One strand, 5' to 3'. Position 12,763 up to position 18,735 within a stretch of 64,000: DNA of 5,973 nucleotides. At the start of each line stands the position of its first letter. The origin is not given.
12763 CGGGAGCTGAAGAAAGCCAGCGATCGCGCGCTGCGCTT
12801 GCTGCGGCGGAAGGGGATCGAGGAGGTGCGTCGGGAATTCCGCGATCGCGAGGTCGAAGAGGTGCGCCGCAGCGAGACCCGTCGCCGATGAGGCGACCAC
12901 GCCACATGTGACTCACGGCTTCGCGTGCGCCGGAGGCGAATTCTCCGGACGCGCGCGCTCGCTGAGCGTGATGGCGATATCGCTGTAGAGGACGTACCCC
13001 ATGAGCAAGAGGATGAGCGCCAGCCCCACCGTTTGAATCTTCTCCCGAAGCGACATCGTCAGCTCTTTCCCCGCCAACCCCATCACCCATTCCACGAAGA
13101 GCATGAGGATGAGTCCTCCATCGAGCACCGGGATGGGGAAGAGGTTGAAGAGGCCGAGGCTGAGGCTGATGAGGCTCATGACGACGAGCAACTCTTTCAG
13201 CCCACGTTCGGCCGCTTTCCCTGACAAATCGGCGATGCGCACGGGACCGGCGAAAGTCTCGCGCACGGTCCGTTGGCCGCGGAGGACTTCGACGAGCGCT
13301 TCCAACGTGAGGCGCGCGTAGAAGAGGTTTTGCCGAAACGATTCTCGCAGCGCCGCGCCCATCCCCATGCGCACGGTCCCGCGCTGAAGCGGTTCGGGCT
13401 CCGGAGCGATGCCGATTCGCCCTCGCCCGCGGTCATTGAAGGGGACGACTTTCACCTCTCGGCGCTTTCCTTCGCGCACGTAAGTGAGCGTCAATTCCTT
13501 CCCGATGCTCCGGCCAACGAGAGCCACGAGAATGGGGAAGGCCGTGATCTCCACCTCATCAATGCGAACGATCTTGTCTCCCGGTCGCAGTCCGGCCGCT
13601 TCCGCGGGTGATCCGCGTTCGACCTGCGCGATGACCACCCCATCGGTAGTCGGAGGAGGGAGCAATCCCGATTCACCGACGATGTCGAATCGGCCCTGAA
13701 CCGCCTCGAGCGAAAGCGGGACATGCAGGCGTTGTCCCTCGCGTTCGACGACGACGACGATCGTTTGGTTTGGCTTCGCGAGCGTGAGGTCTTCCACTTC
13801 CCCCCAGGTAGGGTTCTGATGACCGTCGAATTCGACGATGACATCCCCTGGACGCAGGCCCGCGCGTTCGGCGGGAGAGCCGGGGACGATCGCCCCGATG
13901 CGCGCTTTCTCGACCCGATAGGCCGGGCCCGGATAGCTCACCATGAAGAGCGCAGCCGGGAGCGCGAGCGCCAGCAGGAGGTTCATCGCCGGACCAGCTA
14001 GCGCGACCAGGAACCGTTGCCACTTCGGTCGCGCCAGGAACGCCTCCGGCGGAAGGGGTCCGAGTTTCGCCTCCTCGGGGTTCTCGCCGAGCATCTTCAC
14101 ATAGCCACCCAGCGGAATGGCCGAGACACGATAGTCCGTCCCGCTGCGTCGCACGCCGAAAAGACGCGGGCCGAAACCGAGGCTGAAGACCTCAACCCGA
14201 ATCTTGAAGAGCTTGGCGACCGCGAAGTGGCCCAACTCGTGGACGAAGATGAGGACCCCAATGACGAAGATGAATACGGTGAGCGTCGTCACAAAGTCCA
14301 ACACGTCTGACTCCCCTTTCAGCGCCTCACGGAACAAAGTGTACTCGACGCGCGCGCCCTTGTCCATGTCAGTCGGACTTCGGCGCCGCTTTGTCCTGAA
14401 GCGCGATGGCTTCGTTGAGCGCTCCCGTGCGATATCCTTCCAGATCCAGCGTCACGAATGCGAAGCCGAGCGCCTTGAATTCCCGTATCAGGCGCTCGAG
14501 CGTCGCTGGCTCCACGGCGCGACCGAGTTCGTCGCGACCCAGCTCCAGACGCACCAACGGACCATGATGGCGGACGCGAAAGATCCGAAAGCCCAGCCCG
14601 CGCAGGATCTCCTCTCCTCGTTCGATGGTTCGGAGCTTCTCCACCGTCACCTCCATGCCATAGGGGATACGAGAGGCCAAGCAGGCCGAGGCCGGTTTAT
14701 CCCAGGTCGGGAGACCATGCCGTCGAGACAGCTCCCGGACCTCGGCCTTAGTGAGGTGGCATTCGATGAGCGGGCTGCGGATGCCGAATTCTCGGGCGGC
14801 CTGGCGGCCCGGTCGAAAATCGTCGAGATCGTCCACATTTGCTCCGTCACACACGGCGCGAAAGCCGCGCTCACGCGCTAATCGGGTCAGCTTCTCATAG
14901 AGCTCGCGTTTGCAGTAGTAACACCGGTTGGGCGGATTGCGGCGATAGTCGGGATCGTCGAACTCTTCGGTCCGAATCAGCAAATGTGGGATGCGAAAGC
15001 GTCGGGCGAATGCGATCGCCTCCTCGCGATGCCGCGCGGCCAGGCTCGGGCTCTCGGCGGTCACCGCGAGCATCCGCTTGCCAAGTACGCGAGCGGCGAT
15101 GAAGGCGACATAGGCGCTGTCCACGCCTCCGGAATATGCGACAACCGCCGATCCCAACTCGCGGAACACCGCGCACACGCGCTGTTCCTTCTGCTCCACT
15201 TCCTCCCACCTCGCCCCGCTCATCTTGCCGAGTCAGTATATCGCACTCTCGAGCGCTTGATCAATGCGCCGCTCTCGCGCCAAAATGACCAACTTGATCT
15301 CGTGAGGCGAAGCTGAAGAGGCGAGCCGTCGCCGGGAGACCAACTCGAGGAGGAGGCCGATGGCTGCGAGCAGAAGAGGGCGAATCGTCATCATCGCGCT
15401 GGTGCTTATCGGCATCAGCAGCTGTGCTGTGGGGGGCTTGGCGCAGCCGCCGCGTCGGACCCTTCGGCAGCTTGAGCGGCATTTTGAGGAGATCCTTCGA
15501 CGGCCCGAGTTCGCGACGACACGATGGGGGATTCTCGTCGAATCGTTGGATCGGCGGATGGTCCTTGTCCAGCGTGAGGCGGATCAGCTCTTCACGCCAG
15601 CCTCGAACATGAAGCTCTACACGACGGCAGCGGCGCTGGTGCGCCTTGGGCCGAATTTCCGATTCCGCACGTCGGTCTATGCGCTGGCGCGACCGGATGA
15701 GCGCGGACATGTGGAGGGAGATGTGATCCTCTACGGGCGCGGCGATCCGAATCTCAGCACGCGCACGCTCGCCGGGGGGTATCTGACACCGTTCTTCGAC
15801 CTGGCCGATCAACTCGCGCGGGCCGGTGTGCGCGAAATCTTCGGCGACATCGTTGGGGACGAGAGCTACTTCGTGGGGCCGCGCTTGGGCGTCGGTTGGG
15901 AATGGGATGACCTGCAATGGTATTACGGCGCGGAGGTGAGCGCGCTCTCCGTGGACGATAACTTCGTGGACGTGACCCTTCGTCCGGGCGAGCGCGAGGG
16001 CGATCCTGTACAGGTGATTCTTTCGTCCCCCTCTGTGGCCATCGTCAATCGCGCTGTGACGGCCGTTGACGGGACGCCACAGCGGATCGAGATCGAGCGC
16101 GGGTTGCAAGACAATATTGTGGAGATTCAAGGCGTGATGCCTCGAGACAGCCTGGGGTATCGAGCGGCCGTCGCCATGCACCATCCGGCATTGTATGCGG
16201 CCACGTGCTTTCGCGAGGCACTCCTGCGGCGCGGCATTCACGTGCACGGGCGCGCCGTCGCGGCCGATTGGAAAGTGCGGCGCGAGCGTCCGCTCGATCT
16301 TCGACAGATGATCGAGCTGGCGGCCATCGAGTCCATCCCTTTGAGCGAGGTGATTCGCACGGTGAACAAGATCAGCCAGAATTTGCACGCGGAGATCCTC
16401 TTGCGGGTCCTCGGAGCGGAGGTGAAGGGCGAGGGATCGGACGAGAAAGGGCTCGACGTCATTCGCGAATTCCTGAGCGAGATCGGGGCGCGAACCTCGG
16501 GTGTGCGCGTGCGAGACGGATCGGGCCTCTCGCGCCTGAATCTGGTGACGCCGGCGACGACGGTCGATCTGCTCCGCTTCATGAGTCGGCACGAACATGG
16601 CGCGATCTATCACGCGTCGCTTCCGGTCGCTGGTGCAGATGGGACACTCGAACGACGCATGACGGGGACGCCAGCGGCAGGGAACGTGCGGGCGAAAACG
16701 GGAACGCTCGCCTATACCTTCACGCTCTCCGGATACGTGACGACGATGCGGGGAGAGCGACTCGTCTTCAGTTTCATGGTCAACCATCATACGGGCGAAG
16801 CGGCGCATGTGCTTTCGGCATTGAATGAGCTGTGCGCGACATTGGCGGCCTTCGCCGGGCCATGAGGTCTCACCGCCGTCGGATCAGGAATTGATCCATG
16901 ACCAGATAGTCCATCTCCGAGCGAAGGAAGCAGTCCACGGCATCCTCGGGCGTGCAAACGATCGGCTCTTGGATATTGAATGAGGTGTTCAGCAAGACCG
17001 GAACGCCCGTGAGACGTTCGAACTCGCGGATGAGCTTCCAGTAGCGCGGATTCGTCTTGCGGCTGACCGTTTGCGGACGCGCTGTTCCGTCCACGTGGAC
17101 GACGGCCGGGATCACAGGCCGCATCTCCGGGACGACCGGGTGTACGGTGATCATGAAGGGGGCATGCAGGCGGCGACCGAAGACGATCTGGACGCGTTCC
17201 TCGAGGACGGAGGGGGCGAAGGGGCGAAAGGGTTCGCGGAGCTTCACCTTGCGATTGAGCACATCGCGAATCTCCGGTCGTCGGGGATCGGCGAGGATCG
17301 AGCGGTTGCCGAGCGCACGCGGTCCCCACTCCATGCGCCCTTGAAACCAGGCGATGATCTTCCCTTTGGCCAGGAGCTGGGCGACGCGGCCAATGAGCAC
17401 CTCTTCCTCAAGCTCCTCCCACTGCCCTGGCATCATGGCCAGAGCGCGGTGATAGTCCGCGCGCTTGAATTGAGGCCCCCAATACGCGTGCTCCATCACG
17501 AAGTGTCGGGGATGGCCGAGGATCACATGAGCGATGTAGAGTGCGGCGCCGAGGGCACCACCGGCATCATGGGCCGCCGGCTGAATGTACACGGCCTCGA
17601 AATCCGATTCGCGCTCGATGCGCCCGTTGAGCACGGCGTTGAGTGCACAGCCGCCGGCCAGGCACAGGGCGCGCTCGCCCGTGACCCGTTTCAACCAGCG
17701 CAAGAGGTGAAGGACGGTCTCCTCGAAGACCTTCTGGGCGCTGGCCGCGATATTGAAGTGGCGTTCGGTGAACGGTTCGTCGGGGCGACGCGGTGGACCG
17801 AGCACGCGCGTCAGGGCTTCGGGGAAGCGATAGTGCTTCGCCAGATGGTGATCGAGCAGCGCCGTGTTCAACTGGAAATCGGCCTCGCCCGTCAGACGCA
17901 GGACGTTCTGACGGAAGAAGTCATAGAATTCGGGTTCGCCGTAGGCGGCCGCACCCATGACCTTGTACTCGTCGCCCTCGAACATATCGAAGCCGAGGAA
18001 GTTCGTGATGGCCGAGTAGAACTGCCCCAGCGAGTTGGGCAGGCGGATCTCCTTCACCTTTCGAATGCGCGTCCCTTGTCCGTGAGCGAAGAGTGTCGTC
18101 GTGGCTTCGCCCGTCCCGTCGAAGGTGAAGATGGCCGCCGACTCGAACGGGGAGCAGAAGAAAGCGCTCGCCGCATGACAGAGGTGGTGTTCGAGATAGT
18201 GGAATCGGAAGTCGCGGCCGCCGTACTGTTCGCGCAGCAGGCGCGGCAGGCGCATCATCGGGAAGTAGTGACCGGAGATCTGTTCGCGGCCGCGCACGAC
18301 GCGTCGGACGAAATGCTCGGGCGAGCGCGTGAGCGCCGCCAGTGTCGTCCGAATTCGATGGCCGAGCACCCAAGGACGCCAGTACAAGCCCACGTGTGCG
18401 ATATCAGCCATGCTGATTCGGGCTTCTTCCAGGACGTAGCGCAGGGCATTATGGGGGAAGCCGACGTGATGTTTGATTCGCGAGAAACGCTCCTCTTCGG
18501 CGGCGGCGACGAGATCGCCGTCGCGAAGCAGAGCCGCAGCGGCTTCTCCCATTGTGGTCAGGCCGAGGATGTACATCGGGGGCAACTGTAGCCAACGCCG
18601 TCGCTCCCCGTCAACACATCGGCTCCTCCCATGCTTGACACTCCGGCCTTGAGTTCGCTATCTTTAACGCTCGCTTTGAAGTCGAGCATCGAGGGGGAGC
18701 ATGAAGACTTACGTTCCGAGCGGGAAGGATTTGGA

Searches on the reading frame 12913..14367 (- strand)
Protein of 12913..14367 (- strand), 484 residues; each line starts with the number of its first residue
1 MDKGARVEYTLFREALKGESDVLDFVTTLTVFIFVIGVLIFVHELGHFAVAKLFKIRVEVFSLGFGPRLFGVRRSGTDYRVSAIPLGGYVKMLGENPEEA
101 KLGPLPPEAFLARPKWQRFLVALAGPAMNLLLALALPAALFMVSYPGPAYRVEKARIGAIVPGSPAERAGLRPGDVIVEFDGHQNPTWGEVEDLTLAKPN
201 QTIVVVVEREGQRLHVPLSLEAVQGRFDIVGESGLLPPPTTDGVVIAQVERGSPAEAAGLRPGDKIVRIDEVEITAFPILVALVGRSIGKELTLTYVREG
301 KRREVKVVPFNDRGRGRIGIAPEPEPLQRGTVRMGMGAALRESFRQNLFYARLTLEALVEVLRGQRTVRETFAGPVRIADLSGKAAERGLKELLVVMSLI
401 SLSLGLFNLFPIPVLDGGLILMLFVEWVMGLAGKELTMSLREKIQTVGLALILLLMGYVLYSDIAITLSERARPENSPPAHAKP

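Call 71: search_protein_families(library=pfam, proteins=[window:12913-14367:-], max_evalue=0.00001)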
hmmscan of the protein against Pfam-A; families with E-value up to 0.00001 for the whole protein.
window:12913-14367:- (484 aa): 4 families
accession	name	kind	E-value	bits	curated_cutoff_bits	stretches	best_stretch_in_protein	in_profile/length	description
PF02163.28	Peptidase_M50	-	3.6e-59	200.2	27.2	1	32-455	2-221/221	Peptidase family M50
PF13180.12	PDZ_2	-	5.6e-23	81.5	27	2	240-307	10-78/80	PDZ domain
PF17820.7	PDZ_6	-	2.4e-21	75.6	27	2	157-209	2-54/54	PDZ domain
PF00595.29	PDZ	-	1.4e-15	57.8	23.2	1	236-295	23-79/81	PDZ domain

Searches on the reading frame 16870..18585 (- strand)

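Call 71: search_protein_families(library=pfam, proteins=[window:16870-18585:-], max_evalue=0.00001)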
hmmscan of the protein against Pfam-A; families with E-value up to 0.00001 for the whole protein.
window:16870-18585:- (571 aa): 2 families
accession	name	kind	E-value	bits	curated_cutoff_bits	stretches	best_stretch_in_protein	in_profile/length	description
PF16861.10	Carbam_trans_C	-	3.4e-73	245.2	27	1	402-570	1-170/170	Carbamoyltransferase C-terminus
PF02543.21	Carbam_trans_N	-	6.6e-56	190.6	24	1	6-349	2-346/346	Carbamoyltransferase N-terminus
